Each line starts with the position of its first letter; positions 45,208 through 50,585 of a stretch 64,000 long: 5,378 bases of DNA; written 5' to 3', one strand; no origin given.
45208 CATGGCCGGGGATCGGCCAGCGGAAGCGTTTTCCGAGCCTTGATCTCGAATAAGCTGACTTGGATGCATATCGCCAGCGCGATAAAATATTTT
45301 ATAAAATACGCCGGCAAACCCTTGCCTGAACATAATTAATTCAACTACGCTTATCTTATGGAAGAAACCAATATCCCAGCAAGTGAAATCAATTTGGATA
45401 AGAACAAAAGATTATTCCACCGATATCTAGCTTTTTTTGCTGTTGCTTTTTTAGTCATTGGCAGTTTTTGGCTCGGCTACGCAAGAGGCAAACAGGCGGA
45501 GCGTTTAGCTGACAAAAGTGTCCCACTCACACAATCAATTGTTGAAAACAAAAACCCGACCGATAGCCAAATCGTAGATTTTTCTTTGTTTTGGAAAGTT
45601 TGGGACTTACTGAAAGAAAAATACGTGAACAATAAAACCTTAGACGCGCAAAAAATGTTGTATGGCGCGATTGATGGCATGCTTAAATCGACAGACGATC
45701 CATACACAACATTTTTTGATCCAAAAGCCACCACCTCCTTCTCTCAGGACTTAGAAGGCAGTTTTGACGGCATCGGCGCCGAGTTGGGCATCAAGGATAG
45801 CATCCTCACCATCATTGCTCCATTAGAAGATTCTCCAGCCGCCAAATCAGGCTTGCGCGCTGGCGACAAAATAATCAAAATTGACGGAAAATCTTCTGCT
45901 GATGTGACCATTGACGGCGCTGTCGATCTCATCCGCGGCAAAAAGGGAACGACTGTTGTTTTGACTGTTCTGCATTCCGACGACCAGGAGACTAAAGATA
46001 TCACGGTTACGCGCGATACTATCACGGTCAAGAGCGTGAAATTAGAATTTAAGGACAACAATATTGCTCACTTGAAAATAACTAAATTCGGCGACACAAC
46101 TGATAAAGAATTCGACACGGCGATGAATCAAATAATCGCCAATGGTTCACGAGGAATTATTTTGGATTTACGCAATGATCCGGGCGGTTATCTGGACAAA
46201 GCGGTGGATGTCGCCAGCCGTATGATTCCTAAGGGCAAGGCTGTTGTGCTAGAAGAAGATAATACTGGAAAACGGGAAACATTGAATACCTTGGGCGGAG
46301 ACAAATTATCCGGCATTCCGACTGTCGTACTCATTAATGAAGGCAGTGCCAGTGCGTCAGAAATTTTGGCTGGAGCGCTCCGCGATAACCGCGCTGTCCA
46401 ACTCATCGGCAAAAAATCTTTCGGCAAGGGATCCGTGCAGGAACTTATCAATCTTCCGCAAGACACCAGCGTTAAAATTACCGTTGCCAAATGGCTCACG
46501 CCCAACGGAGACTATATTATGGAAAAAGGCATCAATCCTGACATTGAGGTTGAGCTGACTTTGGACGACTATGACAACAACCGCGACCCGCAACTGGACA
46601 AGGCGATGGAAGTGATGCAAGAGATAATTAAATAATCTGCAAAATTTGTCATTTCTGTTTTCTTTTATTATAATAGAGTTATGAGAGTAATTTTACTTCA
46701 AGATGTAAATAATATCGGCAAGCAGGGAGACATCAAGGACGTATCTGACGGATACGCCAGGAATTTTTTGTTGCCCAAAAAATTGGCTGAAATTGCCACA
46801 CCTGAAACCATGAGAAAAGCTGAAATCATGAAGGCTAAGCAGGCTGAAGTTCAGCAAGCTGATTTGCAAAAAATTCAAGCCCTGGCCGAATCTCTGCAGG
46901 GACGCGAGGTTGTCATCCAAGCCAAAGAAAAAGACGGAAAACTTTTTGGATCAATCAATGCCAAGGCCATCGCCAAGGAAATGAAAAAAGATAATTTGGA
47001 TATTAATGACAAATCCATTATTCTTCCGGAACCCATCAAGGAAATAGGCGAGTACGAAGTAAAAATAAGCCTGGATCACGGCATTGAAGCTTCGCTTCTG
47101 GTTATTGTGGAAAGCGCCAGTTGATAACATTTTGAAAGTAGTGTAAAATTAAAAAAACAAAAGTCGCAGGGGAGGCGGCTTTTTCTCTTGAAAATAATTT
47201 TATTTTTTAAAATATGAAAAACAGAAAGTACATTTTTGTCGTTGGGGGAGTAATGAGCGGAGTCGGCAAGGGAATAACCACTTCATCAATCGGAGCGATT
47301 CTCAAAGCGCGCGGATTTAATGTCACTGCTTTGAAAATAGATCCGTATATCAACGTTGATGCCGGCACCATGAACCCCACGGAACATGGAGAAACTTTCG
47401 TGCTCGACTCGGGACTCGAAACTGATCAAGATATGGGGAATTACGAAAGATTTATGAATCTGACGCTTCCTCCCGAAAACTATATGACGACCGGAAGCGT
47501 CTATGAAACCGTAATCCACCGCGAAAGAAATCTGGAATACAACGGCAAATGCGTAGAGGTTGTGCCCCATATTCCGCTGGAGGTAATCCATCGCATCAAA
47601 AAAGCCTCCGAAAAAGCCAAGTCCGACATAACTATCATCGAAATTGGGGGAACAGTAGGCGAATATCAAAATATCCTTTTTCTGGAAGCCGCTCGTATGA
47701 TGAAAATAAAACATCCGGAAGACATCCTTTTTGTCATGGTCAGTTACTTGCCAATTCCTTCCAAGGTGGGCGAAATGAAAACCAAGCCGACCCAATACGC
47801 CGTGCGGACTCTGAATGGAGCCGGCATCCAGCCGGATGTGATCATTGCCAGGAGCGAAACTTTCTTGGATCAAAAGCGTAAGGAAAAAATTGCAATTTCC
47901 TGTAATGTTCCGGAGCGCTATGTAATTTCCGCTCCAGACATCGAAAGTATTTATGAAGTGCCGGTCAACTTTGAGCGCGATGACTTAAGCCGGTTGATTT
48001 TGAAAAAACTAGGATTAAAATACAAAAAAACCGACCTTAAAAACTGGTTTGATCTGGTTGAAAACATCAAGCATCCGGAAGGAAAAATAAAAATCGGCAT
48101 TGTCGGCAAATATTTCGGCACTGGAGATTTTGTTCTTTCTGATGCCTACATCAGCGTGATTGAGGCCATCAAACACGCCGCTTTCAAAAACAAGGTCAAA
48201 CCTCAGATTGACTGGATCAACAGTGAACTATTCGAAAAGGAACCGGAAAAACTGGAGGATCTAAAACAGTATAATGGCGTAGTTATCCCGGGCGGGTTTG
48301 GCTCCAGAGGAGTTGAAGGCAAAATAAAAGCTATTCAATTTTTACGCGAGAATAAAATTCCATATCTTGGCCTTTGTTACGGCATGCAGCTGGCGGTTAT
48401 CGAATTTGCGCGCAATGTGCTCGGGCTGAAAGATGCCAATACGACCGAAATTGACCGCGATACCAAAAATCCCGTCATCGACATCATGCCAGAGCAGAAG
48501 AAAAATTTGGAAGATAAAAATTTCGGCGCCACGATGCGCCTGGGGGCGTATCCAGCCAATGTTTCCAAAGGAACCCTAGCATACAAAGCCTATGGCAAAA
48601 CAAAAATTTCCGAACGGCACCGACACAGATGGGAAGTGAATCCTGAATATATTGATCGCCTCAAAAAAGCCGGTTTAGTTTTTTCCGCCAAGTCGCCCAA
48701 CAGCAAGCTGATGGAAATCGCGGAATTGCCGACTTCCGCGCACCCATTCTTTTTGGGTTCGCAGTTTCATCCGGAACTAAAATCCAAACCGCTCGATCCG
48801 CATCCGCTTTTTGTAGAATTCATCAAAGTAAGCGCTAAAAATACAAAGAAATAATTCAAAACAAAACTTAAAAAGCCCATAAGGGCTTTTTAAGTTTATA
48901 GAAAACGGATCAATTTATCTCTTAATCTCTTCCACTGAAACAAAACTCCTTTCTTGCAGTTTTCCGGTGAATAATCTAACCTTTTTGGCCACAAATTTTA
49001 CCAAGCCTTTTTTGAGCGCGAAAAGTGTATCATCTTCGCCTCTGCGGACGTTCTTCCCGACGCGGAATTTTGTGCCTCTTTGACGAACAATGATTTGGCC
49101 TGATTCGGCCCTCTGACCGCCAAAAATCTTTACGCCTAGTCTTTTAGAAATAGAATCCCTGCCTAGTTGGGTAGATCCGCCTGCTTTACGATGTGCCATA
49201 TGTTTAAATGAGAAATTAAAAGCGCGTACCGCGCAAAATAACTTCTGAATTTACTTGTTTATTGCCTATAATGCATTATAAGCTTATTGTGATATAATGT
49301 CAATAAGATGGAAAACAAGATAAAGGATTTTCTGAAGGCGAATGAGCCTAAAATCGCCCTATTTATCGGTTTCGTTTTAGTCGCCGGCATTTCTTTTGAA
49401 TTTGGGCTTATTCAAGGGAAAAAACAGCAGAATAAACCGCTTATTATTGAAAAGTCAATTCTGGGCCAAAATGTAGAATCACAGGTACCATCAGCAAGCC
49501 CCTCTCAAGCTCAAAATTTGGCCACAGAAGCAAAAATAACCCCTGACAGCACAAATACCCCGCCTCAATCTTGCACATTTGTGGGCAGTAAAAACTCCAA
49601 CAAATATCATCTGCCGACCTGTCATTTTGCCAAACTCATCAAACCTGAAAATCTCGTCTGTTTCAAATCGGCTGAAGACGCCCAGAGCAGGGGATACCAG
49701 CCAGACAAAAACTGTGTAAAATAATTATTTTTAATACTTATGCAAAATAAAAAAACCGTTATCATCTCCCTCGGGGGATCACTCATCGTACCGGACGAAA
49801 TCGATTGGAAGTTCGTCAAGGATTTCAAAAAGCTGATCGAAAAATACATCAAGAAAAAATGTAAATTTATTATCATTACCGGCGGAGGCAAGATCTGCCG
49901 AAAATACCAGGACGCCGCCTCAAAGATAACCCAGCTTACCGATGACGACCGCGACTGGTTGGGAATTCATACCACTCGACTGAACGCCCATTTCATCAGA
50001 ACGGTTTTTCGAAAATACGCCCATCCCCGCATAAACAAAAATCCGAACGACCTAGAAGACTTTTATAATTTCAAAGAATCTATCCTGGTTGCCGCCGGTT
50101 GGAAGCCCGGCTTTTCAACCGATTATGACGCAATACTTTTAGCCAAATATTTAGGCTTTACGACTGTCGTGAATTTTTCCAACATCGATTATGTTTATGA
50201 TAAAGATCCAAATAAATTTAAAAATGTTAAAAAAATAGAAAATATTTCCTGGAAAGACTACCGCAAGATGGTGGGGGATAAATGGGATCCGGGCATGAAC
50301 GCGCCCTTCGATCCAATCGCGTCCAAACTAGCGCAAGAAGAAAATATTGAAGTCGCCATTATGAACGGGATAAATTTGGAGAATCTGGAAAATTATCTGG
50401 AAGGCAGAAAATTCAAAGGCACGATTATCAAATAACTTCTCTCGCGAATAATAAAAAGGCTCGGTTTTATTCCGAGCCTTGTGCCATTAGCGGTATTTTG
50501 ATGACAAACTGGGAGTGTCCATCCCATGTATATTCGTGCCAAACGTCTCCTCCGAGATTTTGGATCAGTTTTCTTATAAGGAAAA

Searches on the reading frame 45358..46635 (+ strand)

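Call 60: search_protein_families(library=pfam, proteins=[window:45358-46635:+], max_evalue=0.00001)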
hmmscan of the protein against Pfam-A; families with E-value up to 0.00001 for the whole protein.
window:45358-46635:+ (425 aa): 5 families
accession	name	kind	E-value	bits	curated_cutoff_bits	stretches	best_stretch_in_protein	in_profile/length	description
PF03572.23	Peptidase_S41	-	4.7e-48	163.3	24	1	235-398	1-165/165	Peptidase family S41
PF17820.7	PDZ_6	-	5e-12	45.8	27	1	154-204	4-52/54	PDZ domain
PF22694.1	CtpB_N-like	-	5.2e-10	40.1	27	1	57-122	20-83/85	Activating protease CtpB N-terminal domain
PF13180.12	PDZ_2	-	1.4e-09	38.5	27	1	139-217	3-80/80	PDZ domain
PF00595.29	PDZ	-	1.5e-09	38.6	23.2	1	137-204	12-80/81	PDZ domain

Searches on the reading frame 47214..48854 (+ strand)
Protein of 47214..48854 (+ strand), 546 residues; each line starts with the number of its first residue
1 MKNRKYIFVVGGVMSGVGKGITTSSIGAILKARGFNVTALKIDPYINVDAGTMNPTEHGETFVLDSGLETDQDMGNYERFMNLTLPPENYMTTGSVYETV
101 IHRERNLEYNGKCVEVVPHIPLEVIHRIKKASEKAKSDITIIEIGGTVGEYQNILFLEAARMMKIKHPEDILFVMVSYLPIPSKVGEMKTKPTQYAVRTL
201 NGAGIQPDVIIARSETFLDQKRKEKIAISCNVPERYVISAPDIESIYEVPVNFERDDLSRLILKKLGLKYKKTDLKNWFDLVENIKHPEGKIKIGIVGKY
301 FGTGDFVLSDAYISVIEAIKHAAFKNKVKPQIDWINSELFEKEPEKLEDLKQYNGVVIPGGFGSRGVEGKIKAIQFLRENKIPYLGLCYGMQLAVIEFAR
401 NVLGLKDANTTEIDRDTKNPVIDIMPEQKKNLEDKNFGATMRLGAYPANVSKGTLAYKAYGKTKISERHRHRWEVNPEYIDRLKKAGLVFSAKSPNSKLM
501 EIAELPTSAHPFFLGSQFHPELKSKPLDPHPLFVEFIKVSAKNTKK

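Call 60: search_protein_families(library=pfam, proteins=[window:47214-48854:+], max_evalue=0.00001)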
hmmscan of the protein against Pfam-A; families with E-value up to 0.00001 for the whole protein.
window:47214-48854:+ (546 aa): 2 families
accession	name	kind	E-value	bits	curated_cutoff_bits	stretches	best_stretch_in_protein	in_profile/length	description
PF06418.20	CTP_synth_N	-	1.3e-103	346.4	26.1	1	5-268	1-265/265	CTP synthase N-terminus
PF00117.34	GATase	-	1.1e-39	136.5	22.8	1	308-538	2-189/190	Glutamine amidotransferase class-I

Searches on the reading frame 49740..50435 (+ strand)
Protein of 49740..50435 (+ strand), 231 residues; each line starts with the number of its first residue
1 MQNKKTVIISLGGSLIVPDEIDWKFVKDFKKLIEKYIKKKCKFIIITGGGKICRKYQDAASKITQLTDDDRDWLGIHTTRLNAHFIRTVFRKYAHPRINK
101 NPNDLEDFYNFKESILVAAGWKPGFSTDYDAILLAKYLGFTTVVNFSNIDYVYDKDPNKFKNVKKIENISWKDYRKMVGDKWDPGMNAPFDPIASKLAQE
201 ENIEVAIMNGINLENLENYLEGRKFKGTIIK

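Call 60: search_protein_families(library=pfam, proteins=[window:49740-50435:+], max_evalue=0.00001)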
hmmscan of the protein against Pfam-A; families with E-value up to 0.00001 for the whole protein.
window:49740-50435:+ (231 aa): 1 family
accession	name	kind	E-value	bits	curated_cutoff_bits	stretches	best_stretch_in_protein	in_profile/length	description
PF00696.33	AA_kinase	-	9.4e-28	97.9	24.9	1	5-209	1-234/234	Amino acid kinase family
